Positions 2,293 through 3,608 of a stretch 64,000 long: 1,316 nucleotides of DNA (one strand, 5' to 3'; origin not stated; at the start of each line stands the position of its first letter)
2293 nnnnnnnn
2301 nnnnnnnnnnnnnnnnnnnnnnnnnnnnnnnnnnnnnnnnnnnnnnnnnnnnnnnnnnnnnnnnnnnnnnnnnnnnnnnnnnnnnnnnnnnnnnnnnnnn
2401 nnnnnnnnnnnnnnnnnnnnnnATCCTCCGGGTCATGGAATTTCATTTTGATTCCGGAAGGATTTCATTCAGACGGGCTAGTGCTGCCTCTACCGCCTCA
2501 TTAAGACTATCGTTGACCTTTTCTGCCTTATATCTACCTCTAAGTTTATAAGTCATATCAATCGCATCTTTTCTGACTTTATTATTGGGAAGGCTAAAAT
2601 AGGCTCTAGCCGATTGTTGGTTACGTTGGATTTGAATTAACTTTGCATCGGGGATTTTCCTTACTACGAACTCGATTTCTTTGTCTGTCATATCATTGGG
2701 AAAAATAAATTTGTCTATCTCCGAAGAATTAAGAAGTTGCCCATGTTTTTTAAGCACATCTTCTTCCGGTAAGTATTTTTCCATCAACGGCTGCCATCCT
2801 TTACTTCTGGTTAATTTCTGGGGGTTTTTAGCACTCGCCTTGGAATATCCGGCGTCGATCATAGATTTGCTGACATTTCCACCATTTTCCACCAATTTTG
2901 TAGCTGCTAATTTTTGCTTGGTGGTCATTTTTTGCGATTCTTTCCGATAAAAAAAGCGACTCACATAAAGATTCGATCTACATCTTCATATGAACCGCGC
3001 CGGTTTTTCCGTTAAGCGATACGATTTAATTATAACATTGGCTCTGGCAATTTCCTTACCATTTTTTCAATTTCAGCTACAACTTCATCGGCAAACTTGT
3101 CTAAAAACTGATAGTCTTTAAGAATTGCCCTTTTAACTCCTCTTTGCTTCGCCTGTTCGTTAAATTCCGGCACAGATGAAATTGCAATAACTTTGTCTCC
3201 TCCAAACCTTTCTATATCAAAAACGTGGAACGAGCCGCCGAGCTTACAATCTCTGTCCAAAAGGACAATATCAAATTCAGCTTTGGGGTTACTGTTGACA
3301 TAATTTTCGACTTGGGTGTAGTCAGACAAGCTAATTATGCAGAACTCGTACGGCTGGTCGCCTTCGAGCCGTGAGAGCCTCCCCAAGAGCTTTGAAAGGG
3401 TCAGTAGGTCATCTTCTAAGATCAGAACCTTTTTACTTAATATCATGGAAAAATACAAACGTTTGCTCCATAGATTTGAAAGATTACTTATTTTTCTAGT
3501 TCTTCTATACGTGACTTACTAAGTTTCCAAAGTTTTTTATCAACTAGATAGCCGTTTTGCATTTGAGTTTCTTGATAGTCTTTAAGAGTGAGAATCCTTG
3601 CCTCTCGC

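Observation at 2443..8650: Two tandem related integrative elements with a recombinational deletion junction (TerS-like 5' fragment fused to an integrase 3' fragment)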

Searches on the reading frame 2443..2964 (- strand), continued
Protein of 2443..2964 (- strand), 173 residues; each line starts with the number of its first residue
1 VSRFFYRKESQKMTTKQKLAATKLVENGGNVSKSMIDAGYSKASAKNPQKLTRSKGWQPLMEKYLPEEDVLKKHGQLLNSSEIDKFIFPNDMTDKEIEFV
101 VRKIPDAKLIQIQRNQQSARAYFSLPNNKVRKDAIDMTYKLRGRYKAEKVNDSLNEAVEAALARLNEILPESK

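Call 54: search_protein_families(library=pfam, proteins=[L001:2731-4176:+, L021:9274-10827:+, L024:10551-12680:+, L020:10175-12283:+, L027:3307-4923:+, L030:2523-4070:+, L045:1528-2946:+, L039:10393-12528:+, L008:629-2281:+, L012:9103-10452:+], max_evalue=0.001)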
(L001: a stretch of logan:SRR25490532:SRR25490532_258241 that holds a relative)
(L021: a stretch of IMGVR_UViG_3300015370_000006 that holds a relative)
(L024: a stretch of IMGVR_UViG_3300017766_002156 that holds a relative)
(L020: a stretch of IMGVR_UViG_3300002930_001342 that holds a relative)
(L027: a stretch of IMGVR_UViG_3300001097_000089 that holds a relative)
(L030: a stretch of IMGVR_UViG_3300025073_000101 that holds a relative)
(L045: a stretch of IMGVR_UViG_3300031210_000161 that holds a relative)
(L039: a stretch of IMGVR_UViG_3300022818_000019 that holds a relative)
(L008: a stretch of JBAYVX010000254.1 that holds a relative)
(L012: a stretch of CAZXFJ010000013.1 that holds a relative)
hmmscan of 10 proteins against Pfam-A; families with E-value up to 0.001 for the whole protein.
L001:2731-4176:+ (481 aa): 0 families

L021:9274-10827:+ (517 aa): 0 families

L024:10551-12680:+ (709 aa): 1 family
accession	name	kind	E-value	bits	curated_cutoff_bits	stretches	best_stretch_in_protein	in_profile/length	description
PF03237.21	Terminase_6N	-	8.7e-15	55.4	22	1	72-265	4-181/215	Terminase large subunit, T4likevirus-type, N-terminal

L020:10175-12283:+ (702 aa): 1 family
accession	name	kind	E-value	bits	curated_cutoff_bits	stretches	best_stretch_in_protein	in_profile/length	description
PF03237.21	Terminase_6N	-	5.5e-13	49.5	22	1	66-278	2-189/215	Terminase large subunit, T4likevirus-type, N-terminal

L027:3307-4923:+ (538 aa): 0 families

L030:2523-4070:+ (515 aa): 1 family
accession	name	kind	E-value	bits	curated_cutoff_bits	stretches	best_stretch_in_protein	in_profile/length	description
PF00118.29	Cpn60_TCP1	-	1.4e-39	136.6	34.3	1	21-499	2-483/490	TCP-1/cpn60 chaperonin family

L045:1528-2946:+ (472 aa): 1 family
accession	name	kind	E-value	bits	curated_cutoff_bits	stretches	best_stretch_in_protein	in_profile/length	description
PF03237.21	Terminase_6N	-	9.2e-19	68.4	22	1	61-245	4-179/215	Terminase large subunit, T4likevirus-type, N-terminal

L039:10393-12528:+ (711 aa): 3 families
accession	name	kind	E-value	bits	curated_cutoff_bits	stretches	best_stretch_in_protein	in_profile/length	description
PF03237.21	Terminase_6N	-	3.3e-09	37.1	22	1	22-216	2-210/215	Terminase large subunit, T4likevirus-type, N-terminal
PF17289.8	Terminase_6C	-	2.9e-06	27.8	22.6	1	239-370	2-130/155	Terminase RNaseH-like domain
PF17288.8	Terminase_3C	-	3.7e-05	24.6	26.7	1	301-394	62-146/155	Terminase RNAseH like domain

L008:629-2281:+ (550 aa): 1 family
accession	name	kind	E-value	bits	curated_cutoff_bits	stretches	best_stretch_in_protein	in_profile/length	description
PF05876.18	GpA_ATPase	-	3.4e-19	69.9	25.6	1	39-235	25-240/247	Phage terminase large subunit gpA, ATPase domain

L012:9103-10452:+ (449 aa): 1 family
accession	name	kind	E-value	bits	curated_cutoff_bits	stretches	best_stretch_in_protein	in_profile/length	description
PF17288.8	Terminase_3C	-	0.00027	21.8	26.7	0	378-420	113-151/155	Terminase RNAseH like domain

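Call 62: find_encoding_contigs(protein=P0041, flank=10000, max_places=4)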
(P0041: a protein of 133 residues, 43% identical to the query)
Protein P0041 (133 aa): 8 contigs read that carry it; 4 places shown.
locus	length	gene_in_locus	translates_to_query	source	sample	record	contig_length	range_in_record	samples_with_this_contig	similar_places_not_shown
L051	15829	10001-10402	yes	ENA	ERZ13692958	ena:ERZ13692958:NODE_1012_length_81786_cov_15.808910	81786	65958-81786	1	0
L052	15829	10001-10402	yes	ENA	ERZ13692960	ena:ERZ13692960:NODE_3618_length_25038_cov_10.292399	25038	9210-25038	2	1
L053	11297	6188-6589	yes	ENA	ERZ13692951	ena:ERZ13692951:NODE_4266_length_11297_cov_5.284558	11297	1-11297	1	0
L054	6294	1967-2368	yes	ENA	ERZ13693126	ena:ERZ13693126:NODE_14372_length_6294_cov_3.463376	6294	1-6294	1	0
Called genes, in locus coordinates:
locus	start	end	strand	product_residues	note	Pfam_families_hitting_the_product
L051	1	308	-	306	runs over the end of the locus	PF04326:SLFN_AlbA_2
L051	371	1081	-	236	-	-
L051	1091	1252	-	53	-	-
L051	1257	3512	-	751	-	PF03235:GmrSD_N, PF04326:SLFN_AlbA_2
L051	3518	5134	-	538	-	PF12161:HsdM_N (weak), PF02384:N6_Mtase, PF01170:UPF0020 (weak), PF07669:Eco57I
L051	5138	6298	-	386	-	PF01420:Methylase_S (weak)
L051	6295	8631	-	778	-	PF00270:DEAD, PF04851:ResIII, PF18766:SWI2_SNF2, PF00271:Helicase_C, PF08463:EcoEI_R_C (weak)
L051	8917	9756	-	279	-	PF18928:DUF5677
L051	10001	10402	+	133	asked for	-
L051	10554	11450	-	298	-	-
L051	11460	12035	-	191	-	-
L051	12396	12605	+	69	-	PF13560:HTH_31, PF12844:HTH_19, PF13443:HTH_26 (weak), PF01381:HTH_3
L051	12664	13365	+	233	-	-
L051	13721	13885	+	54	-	-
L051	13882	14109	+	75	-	-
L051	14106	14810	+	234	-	-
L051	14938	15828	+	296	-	PF00239:Resolvase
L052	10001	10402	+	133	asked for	-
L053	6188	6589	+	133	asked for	-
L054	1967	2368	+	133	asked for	-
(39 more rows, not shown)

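Call 71: search_dna_similar(query=window:2443-2928:-, collection=phages, mode=protein, max_evalue=0.001, max_rows=15)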
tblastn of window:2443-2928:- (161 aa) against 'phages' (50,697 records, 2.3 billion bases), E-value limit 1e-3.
No match.

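Call 80: search_solved_structures(query=A3, max_evalue=1)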
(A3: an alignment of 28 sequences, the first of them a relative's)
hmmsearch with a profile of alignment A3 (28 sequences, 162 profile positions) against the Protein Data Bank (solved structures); distinct sequences matched with E-value up to 1: 2.
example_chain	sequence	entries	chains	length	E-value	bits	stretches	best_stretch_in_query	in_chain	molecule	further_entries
2cmp_A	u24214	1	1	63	0.26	14.5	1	4-35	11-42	TERMINASE SMALL SUBUNIT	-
4zc3_A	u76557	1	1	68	0.26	14.5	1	4-35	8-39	Terminase small subunit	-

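Call 85: predict_structure(alignment_id=A3)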
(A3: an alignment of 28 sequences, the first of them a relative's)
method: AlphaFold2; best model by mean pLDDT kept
length: 161 residues; sequences in the alignment: 28
mean_pLDDT: 85.9   pTM: 0.57
mean pLDDT of the five models: 85.9, 83.6, 83.4, 80.3, 79.7
residues with pLDDT >= 90: 70; 70-90: 72; 50-70: 13; < 50: 6
segments of 3 or more residues with pLDDT < 50: 137-141
pLDDT, mean of each block of 10 residues (from residue 1): 88 84 93 89 86 85 92 97 97 97 98 94 77 56 67 78 48
secondary structure, 60 per line:
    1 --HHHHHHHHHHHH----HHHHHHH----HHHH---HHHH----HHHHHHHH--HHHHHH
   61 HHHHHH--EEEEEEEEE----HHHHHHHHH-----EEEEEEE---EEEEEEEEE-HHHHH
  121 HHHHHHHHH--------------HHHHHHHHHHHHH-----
elements in order: H3-14 H19-25 H30-33 H37-40 H45-52 H55-66 E69-77 H82-90 E96-102 E106-114 H116-129 H144-156

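Call 87: fold_search(model_id=the predicted structure, library=pdb)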
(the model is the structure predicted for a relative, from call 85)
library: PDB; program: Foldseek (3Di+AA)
matches with E <= 10: 1304; with E <= 0.001: 0
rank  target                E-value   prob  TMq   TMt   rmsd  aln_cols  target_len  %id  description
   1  3zqq_C                1.9e-03  1.00  0.27  0.31   9.6       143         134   16  Crystal structure of the full-length small terminase from a SPP1-like bacteriophage (released 2011-12-28)
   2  2dbb_A                2.6e-02  0.63  0.23  0.25  17.7       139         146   14  Crystal structure of PH0061 (released 2006-06-15)
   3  2p6t_B                4.8e-02  0.54  0.23  0.24  16.7       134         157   13  CRYSTAL STRUCTURE OF TRANSCRIPTIONAL REGULATOR NMB0573 and L-LEUCINE COMPLEX FROM NEISSERIA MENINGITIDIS (released 2007-04-03)
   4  2cyy                  5.4e-02  0.60  0.24  0.25  15.5       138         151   12  Crystal structure of PH1519 from Pyrococcus horikosii OT3 (released 2006-09-19)
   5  3qwu_B                5.7e-02  0.77  0.28  0.14  12.8       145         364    9  Putative ATP-dependent DNA ligase from Aquifex aeolicus. (released 2011-03-16)
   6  8dmf                  6.0e-02  0.89  0.22  0.06  16.4        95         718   12  Cryo-EM structure of the ribosome-bound Bacteroides thetaiotaomicron EF-G2 (released 2023-01-04)
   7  2dbb_B                6.4e-02  0.51  0.23  0.25  16.7       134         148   12  Crystal structure of PH0061 (released 2006-06-15)
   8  2p2r_A                7.7e-02  0.75  0.20  0.38  11.8        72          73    8  Crystal structure of the third KH domain of human Poly(C)-Binding Protein-2 in complex with C-rich strand of human tel (released 2007-06-12)
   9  3rrk                  7.7e-02  0.35  0.23  0.13  19.8       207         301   12  Crystal structure of the cytoplasmic N-terminal domain of subunit I, homolog of subunit a, of V-ATPase (released 2011-08-10)
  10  3qwu_A                8.6e-02  0.75  0.30  0.15  12.4       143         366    9  Putative ATP-dependent DNA ligase from Aquifex aeolicus. (released 2011-03-16)
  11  2cfx_A                9.7e-02  0.47  0.23  0.26  16.3       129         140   12  Structure of B.subtilis LrpC (released 2006-03-28)
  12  8uce_A                1.1e-01  0.60  0.26  0.13  12.3       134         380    7  Thermophilic RNA Ligase from Palaeococcus pacificus + AMP (released 2024-02-21)
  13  1ri7                  1.1e-01  0.51  0.24  0.26  15.5       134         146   12  crystal structure of a protein in the LRP/ASNC family from the hyperthermophilic archaeon Pyrococcus sp. OT3 (released 2004-03-09)
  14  1yz7                  1.1e-01  0.33  0.21  0.20  13.4       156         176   10  Crystal structure of a C-terminal segment of the alpha subunit of aIF2 from Pyrococcus abyssi (released 2005-06-28)
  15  8up1_A                1.1e-01  0.11  0.14  0.08  25.1       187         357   14  CryoEM Structure of Allosterically Switchable De Novo Protein sr322, In Closed State without Effector Peptide (released 2024-08-14)
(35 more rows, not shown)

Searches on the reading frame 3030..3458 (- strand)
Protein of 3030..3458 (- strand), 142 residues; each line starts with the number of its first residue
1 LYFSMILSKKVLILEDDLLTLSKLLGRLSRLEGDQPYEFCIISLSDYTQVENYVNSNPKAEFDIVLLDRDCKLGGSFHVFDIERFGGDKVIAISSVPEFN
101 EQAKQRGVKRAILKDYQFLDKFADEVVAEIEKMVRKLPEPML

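Call 9: search_protein_families(library=pfam, proteins=[window:3030-3458:-], max_evalue=0.01)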
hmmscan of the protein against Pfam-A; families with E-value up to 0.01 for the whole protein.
window:3030-3458:- (142 aa): 0 families

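Call 10: search_protein_families(library=padloc, proteins=[window:3030-3458:-], max_evalue=0.001)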
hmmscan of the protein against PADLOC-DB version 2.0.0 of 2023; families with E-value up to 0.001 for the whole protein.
window:3030-3458:- (142 aa): 0 families

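Call 11: search_protein_families(library=phrogs, proteins=[window:3030-3458:-], max_evalue=0.1)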
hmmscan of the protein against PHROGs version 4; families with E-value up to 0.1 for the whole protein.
window:3030-3458:- (142 aa): 0 families

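Call 12: search_protein_families(library=pfam, proteins=[window:3030-3458:-], max_evalue=10)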
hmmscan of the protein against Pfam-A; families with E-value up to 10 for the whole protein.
window:3030-3458:- (142 aa): 0 families

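Call 67: predict_structure(protein=window:3030-3446:-)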
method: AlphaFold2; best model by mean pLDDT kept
length: 138 residues; sequences in the alignment: 1
mean_pLDDT: 57.6   pTM: 0.57
mean pLDDT of the five models: 57.6, 57.1, 38.1, 36.2, 34.1
residues with pLDDT >= 90: 0; 70-90: 8; 50-70: 108; < 50: 22
segments of 3 or more residues with pLDDT < 50: 1-4, 66-77, 133-138
pLDDT, mean of each block of 10 residues (from residue 1): 51 66 64 59 57 57 50 41 58 63 60 65 69 45
secondary structure, 60 per line:
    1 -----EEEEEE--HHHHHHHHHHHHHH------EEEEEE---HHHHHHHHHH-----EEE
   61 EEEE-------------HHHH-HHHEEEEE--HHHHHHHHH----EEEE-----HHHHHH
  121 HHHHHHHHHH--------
elements in order: E6-11 H14-27 E34-39 H43-52 E58-64 H78-81 E86-90 H93-101 E106-109 H115-130

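Call 69: fold_search(model_id=the predicted structure, library=pdb)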
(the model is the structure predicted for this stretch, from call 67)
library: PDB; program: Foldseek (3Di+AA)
matches with E <= 10: 1396; with E <= 0.001: 5
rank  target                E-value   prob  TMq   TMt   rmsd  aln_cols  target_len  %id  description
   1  4cbv_C                5.1e-05  1.00  0.63  0.39   4.9       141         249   16  X-ray structure of full-length ComE from Streptococcus pneumoniae. (released 2014-02-12)
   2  2pln                  5.8e-05  1.00  0.57  0.65   4.2       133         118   19  Crystal structure analysis of HP1043, an orphan resonse regulator of h. pylori (released 2007-05-01)
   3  8imw_A                2.3e-04  1.00  0.59  0.64   4.8       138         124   18  Crystal structure of response regulator PmrA receiver domain (released 2024-03-13)
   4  4ml3_A                5.3e-04  1.00  0.62  0.66   3.7       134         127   16  X-ray structure of ComE D58A REC domain from Streptococcus pneumoniae (released 2014-02-19)
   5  4ml3_B                6.5e-04  1.00  0.60  0.64   3.9       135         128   16  X-ray structure of ComE D58A REC domain from Streptococcus pneumoniae (released 2014-02-19)
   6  4mld_B                1.0e-03  1.00  0.65  0.68   3.7       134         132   17  X-ray structure of ComE D58E REC domain from Streptococcus pneumoniae (released 2014-02-19)
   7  7m0s_A                1.0e-03  1.00  0.57  0.61   4.7       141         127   17  N-terminal domain of PmrA from Acinetobacter baumannii (released 2021-11-03)
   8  8e9i_O                1.7e-03  1.00  0.52  0.57   4.7       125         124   12  Mycobacterial respiratory complex I, semi-inserted quinone (released 2022-10-12)
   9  6oec_H                2.1e-03  1.00  0.51  0.47   5.3       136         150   15  Yeast Spc42 Trimeric Coiled-Coil Amino Acids 181-211 fused to PDB: 3H5I (released 2019-04-24)
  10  4cbv_E                2.2e-03  1.00  0.63  0.39   4.6       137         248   16  X-ray structure of full-length ComE from Streptococcus pneumoniae. (released 2014-02-12)
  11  9of5                  2.4e-03  1.00  0.55  0.59   4.6       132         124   19  Structure of the Acinetobacter baumannii Response Regulator PmrA Receiver Domain I13M Mutation (released 2025-11-26)
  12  6xvu_A                2.5e-03  1.00  0.66  0.65   5.0       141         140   11  Bacteriophytochrome response regulator from Deinococcus radiodurans (released 2021-06-30)
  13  1jlk_A                2.5e-03  1.00  0.56  0.55   5.4       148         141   12  Crystal structure of the Mn(2+)-bound form of response regulator Rcp1 (released 2002-03-13)
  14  7epe                  2.5e-03  1.00  0.52  0.22   6.0       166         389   13  Crystal structure of mGlu2 bound to NAM563 (released 2021-06-23)
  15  3u80_B                2.7e-03  1.00  0.52  0.56   6.0       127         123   12  1.60 Angstrom Resolution Crystal Structure of a 3-Dehydroquinate Dehydratase-like Protein from Bifidobacterium longum (released 2011-10-26)
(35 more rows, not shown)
